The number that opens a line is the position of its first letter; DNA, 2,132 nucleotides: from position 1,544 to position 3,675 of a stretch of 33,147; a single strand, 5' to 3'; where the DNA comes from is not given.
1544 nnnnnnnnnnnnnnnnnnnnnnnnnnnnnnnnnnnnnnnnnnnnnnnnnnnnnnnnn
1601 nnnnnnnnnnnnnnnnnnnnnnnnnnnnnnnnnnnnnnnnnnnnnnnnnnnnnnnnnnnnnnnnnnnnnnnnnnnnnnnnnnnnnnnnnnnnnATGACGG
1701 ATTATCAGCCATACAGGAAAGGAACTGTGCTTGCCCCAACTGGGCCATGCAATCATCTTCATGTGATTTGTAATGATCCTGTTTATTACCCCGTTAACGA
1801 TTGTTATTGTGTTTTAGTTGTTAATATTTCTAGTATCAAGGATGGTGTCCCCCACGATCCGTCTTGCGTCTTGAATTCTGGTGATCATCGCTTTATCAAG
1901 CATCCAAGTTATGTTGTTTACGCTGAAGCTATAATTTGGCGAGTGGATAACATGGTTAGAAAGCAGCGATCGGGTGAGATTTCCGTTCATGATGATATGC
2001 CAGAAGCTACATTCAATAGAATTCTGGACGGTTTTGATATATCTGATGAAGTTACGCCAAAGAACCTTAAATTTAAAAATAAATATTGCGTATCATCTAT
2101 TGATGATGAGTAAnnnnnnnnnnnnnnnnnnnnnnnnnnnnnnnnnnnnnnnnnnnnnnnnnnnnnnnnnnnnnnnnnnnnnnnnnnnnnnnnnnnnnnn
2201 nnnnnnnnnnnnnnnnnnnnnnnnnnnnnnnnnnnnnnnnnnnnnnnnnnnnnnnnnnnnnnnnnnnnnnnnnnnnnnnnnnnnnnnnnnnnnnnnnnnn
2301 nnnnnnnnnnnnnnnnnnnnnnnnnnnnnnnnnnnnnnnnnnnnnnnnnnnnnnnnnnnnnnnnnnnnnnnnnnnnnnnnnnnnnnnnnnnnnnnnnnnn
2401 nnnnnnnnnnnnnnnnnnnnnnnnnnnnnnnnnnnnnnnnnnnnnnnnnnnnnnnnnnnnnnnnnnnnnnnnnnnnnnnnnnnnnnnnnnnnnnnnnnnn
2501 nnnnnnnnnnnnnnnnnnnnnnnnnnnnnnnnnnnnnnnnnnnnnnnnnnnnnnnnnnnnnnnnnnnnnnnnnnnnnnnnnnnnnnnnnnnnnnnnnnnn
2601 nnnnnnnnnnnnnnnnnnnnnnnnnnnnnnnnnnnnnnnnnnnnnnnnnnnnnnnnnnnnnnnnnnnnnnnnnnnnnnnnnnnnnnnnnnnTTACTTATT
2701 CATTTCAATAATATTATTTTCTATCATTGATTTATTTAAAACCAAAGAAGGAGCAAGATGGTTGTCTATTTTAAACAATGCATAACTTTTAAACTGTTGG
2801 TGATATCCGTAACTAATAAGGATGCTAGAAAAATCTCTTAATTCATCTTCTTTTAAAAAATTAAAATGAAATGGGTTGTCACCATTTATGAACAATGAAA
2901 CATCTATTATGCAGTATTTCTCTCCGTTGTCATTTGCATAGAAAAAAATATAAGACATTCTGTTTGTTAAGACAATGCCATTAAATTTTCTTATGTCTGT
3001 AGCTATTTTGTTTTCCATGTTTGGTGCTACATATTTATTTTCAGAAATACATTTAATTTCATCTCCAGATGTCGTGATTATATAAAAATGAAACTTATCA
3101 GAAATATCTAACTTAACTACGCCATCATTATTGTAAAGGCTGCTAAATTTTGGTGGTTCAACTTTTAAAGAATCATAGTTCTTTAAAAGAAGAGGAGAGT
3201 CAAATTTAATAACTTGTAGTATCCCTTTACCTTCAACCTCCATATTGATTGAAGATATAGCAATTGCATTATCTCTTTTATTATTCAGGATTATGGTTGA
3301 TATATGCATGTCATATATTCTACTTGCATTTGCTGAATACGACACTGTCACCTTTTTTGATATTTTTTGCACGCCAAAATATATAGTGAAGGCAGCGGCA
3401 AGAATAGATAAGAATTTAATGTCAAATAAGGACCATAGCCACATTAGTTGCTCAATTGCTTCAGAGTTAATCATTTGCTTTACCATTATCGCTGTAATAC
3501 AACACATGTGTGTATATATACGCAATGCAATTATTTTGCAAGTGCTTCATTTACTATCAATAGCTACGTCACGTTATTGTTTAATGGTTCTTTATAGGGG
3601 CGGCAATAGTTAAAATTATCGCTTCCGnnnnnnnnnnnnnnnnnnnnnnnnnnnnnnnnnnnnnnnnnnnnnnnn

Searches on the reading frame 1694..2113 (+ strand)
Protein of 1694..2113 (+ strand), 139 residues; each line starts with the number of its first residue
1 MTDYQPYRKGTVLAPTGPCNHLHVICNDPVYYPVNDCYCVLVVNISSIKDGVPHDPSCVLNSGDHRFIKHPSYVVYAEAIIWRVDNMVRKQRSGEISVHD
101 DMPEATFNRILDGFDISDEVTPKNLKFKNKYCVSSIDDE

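Call 17: search_protein_families(library=pfam, proteins=[window:1694-2113:+], max_evalue=0.01)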
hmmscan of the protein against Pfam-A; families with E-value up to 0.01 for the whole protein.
window:1694-2113:+ (139 aa): 0 families

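Call 18: search_protein_families(library=ncbifam, proteins=[window:1694-2113:+], max_evalue=0.01)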
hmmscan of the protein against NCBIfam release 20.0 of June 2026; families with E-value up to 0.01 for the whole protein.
window:1694-2113:+ (139 aa): 2 families
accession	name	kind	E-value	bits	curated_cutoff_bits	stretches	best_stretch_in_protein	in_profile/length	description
TIGR03540.1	DapC_direct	equivalog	0.0021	17.1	593.25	1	43-81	95-133/383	LL-diaminopimelate aminotransferase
NF006756.0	PRK09276.1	subfamily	0.0021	17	507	1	42-81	96-135/387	LL-diaminopimelate aminotransferase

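Call 19: search_protein_families(library=padloc, proteins=[window:1694-2113:+], max_evalue=0.01)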
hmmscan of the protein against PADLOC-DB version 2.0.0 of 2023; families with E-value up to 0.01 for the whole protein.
window:1694-2113:+ (139 aa): 0 families

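Call 43: search_solved_structures(query=window:1694-2113:+, max_evalue=1)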
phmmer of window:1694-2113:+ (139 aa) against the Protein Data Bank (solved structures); distinct sequences matched with E-value up to 1: 5.
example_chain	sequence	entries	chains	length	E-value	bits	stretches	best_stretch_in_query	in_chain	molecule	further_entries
6hyg_A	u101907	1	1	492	0.069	16.5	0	96-136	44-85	IgHG1 and IgHG4 hybrid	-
9oh5_A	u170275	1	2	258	0.41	14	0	20-65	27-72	MS2 CPM58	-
4npf_Y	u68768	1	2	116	0.52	13.6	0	81-125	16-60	Immunoglobulin G-binding protein A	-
2vtu_J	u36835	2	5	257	0.65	13.3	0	20-65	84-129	MS2 COAT PROTEIN | COAT PROTEIN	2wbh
2o1b_A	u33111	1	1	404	0.9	12.9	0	47-81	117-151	Aminotransferase, class I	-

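Call 44: search_protein_families(library=phrogs, proteins=[window:1694-2113:+], max_evalue=0.001)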
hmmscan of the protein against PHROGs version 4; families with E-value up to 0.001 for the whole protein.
window:1694-2113:+ (139 aa): 2 families
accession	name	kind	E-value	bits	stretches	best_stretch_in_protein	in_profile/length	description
phrog_19071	-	unknown function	3.4e-31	108.8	1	6-127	5-129/135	-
phrog_1925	-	unknown function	8.3e-05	24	0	93-122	18-46/62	-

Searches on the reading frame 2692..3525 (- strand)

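Call 19: search_protein_families(library=padloc, proteins=[window:2692-3525:-], max_evalue=0.01)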
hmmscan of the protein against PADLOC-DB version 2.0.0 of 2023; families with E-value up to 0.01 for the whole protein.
window:2692-3525:- (277 aa): 0 families

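Call 44: search_protein_families(library=phrogs, proteins=[window:2692-3525:-], max_evalue=0.001)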
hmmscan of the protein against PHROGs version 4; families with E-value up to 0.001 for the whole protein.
window:2692-3525:- (277 aa): 1 family
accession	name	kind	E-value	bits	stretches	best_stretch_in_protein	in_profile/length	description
phrog_14996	-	unknown function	2.9e-178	591.6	1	18-277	1-260/260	-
